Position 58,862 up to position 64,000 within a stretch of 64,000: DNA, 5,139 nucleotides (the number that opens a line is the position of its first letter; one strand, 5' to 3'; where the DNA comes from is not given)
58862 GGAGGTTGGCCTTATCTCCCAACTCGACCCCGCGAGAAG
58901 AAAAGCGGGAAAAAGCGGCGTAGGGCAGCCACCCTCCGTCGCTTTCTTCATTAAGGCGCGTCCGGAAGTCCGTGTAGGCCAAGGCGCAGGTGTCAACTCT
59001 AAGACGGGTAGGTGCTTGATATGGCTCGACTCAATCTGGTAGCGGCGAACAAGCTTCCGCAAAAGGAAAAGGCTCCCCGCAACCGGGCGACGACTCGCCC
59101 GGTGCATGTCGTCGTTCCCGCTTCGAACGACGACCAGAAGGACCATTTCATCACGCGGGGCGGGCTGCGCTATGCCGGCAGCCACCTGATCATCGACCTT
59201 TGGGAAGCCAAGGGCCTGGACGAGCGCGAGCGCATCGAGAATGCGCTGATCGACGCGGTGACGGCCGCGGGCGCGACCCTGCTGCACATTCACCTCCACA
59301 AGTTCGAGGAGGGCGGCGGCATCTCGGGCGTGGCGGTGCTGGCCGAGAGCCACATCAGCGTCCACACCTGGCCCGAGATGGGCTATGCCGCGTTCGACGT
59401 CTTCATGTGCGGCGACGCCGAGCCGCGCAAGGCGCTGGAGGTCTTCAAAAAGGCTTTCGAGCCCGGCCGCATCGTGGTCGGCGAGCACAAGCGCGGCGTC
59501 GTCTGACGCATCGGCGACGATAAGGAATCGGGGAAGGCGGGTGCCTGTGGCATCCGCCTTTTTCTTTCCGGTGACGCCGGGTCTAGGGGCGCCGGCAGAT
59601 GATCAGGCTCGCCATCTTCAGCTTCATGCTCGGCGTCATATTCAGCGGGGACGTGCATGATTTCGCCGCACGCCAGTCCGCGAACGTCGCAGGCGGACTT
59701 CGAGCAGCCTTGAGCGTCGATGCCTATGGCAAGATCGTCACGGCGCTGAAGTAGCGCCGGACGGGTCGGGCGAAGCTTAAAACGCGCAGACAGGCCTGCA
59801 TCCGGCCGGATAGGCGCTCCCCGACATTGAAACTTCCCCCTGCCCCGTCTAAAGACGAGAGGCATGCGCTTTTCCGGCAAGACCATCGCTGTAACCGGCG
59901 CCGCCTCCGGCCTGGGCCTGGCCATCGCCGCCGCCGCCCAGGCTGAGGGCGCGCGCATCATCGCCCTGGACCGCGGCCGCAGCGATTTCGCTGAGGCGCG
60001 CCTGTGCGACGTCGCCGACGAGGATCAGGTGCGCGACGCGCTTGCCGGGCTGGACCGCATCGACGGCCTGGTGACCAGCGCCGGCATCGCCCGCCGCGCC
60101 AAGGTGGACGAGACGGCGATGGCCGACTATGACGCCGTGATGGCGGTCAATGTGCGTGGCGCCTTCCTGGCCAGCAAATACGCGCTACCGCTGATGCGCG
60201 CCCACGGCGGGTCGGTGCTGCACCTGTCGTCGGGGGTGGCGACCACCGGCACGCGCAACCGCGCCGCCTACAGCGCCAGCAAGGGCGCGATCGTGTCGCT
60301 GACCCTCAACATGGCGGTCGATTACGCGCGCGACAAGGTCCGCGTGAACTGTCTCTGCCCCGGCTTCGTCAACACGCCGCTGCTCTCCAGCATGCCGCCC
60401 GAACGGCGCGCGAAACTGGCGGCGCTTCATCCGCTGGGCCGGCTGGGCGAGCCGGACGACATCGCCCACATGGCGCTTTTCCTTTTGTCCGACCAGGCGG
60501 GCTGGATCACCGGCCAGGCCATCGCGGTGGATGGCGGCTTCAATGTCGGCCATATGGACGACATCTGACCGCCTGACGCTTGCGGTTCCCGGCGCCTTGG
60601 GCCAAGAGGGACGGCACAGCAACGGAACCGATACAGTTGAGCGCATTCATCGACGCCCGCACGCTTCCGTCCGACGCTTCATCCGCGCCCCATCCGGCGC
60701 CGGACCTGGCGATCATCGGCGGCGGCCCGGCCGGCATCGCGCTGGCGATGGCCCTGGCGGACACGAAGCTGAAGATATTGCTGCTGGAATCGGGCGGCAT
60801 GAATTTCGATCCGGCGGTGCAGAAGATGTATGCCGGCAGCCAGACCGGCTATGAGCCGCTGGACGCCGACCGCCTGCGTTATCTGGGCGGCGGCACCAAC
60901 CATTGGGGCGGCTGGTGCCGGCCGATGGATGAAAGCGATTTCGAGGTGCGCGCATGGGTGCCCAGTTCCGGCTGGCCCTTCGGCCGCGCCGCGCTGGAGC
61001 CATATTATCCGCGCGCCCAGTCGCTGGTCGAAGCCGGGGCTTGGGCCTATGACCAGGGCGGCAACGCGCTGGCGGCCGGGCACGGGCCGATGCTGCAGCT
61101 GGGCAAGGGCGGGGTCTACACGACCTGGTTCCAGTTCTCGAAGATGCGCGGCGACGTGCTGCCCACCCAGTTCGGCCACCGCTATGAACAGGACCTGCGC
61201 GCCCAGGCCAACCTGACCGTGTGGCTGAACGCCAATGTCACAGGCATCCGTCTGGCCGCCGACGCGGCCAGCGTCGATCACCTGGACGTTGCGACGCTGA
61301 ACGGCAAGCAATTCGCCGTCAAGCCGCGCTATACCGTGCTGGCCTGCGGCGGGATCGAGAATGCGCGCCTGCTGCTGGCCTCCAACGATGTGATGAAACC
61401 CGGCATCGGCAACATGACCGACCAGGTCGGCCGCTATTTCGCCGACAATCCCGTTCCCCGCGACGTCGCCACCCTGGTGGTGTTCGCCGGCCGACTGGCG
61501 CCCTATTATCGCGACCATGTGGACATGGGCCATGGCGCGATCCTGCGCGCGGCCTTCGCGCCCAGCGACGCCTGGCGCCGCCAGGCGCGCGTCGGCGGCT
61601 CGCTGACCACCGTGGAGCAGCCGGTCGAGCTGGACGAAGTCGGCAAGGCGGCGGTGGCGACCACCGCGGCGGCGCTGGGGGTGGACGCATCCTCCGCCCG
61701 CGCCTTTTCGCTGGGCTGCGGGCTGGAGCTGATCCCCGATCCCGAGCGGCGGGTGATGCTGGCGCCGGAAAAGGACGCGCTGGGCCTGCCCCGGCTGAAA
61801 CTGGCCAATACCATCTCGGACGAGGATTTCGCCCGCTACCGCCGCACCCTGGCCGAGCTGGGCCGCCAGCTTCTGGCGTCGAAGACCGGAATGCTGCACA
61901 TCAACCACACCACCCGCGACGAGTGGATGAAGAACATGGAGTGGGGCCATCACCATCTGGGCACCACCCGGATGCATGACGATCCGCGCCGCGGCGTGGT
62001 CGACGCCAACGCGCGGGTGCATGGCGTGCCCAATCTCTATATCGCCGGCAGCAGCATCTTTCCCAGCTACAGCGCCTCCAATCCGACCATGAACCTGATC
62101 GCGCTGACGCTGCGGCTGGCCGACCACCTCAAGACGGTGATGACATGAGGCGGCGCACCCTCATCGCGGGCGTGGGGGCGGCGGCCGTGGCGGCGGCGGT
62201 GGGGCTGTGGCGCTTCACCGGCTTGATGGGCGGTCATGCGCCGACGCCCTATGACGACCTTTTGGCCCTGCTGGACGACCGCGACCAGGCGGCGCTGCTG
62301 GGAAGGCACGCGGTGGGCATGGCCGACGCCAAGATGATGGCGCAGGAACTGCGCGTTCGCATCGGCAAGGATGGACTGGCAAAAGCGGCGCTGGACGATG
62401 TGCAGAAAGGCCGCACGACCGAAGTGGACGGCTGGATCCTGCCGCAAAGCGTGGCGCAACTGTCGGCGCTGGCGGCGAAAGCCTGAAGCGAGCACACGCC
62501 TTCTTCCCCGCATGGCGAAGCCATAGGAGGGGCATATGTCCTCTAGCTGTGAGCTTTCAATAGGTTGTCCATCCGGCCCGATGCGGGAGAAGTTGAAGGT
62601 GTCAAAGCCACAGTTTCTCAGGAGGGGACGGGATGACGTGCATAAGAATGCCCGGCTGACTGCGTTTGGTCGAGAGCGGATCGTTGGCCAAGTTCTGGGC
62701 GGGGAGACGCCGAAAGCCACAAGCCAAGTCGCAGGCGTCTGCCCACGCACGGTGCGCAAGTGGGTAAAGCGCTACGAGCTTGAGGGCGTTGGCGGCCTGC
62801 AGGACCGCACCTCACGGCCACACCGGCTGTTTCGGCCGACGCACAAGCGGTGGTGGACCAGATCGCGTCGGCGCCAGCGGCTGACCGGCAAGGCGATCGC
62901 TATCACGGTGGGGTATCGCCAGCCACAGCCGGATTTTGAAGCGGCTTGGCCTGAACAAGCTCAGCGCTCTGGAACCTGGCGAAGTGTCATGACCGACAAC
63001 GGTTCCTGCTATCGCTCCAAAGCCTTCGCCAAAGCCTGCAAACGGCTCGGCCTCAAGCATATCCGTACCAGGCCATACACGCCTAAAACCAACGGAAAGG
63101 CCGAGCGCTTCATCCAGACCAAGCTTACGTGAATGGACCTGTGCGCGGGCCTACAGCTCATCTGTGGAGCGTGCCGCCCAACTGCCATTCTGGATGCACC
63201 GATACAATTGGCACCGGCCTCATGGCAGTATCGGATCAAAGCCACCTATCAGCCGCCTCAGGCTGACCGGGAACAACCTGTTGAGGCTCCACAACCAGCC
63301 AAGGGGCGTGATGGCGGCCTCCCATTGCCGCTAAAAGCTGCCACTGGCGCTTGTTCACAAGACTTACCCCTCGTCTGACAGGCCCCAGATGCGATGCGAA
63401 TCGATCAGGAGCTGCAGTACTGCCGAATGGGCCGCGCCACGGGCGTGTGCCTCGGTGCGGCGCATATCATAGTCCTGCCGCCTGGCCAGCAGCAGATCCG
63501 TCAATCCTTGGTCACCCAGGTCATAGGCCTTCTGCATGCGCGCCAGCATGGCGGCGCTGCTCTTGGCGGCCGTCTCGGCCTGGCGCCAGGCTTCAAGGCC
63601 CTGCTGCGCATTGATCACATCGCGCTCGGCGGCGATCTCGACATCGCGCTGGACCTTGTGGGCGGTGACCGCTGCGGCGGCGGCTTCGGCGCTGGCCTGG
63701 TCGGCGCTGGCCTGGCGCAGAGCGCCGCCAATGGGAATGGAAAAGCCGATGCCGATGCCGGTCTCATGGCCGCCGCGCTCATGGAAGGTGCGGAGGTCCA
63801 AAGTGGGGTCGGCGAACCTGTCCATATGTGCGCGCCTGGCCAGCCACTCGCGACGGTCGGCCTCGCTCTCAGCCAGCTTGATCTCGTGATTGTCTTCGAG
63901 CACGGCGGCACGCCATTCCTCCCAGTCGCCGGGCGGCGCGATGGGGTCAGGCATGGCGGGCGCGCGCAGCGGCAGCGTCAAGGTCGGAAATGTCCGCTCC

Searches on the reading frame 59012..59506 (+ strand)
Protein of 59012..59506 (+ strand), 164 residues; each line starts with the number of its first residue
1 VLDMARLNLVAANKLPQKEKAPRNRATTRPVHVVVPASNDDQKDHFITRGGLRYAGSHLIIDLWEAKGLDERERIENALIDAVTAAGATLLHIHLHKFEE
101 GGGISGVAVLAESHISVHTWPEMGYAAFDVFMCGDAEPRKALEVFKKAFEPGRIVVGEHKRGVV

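Call 80: search_protein_families(library=pfam, proteins=[window:59012-59506:+], max_evalue=0.001)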
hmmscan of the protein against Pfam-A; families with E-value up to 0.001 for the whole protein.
window:59012-59506:+ (164 aa): 1 family
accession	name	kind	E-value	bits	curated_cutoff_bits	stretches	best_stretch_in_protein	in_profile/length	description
PF02675.21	AdoMet_dc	-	4.8e-36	123.8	25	1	58-162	1-107/107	S-adenosylmethionine decarboxylase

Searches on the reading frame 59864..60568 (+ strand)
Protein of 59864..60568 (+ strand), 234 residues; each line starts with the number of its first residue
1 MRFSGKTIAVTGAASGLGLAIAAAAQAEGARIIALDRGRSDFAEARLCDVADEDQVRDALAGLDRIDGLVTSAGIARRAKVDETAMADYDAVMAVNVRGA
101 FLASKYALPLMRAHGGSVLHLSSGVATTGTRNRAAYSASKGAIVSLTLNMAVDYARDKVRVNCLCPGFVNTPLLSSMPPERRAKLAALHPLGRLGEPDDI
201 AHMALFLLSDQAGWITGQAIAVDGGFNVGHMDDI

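Call 41: search_protein_families(library=pfam, proteins=[window:59864-60568:+])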
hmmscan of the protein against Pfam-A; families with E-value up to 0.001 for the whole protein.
window:59864-60568:+ (234 aa): 5 families
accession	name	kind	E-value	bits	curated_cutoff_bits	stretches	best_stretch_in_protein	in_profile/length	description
PF13561.12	adh_short_C2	-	5.1e-57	193.6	27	1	12-227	1-236/236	Enoyl-(Acyl carrier protein) reductase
PF00106.31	adh_short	-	4.7e-40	137.6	26.6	1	6-178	1-191/195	short chain dehydrogenase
PF08659.16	KR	-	1.8e-09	38.2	22.6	1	10-140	5-153/180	KR domain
PF01370.27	Epimerase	-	3.2e-07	30.4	20.9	1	8-155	1-161/240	NAD dependent epimerase/dehydratase family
PF23441.1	SDR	-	3.3e-06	27.1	27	1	65-226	90-255/258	SDR-like rossmann domain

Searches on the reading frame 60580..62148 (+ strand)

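Call 41: search_protein_families(library=pfam, proteins=[window:60580-62148:+])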
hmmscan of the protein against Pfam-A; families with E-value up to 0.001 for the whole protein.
window:60580-62148:+ (522 aa): 7 families
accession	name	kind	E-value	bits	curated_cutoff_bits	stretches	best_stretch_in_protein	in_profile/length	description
PF05199.19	GMC_oxred_C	-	1.7e-20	74.4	24.6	1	391-509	6-138/139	GMC oxidoreductase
PF07992.20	Pyr_redox_2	-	2.7e-08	34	26.1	1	42-258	2-109/291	Pyridine nucleotide-disulphide oxidoreductase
PF01266.30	DAO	-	1.1e-05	25.7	27.9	0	42-72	1-31/353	FAD dependent oxidoreductase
PF13738.12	Pyr_redox_3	-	0.0002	21.1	30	1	45-72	2-30/305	Pyridine nucleotide-disulphide oxidoreductase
PF00890.30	FAD_binding_2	-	0.0003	20.5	20.4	0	42-72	1-31/414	FAD binding domain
PF05834.18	Lycopene_cycl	-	0.00034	20.2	23.4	1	42-73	1-34/380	Lycopene cyclase protein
PF13450.12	NAD_binding_8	-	0.00067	20.3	21.9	0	45-72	1-28/68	NAD(P)-binding Rossmann-like domain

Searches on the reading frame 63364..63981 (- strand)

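Call 80: search_protein_families(library=pfam, proteins=[window:63364-63981:-], max_evalue=0.001)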
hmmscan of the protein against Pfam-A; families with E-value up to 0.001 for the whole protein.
window:63364-63981:- (205 aa): 1 family
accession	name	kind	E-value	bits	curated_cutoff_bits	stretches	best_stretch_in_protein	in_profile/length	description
PF02321.23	OEP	-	1.2e-17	64.8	22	1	21-192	2-183/187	Outer membrane efflux protein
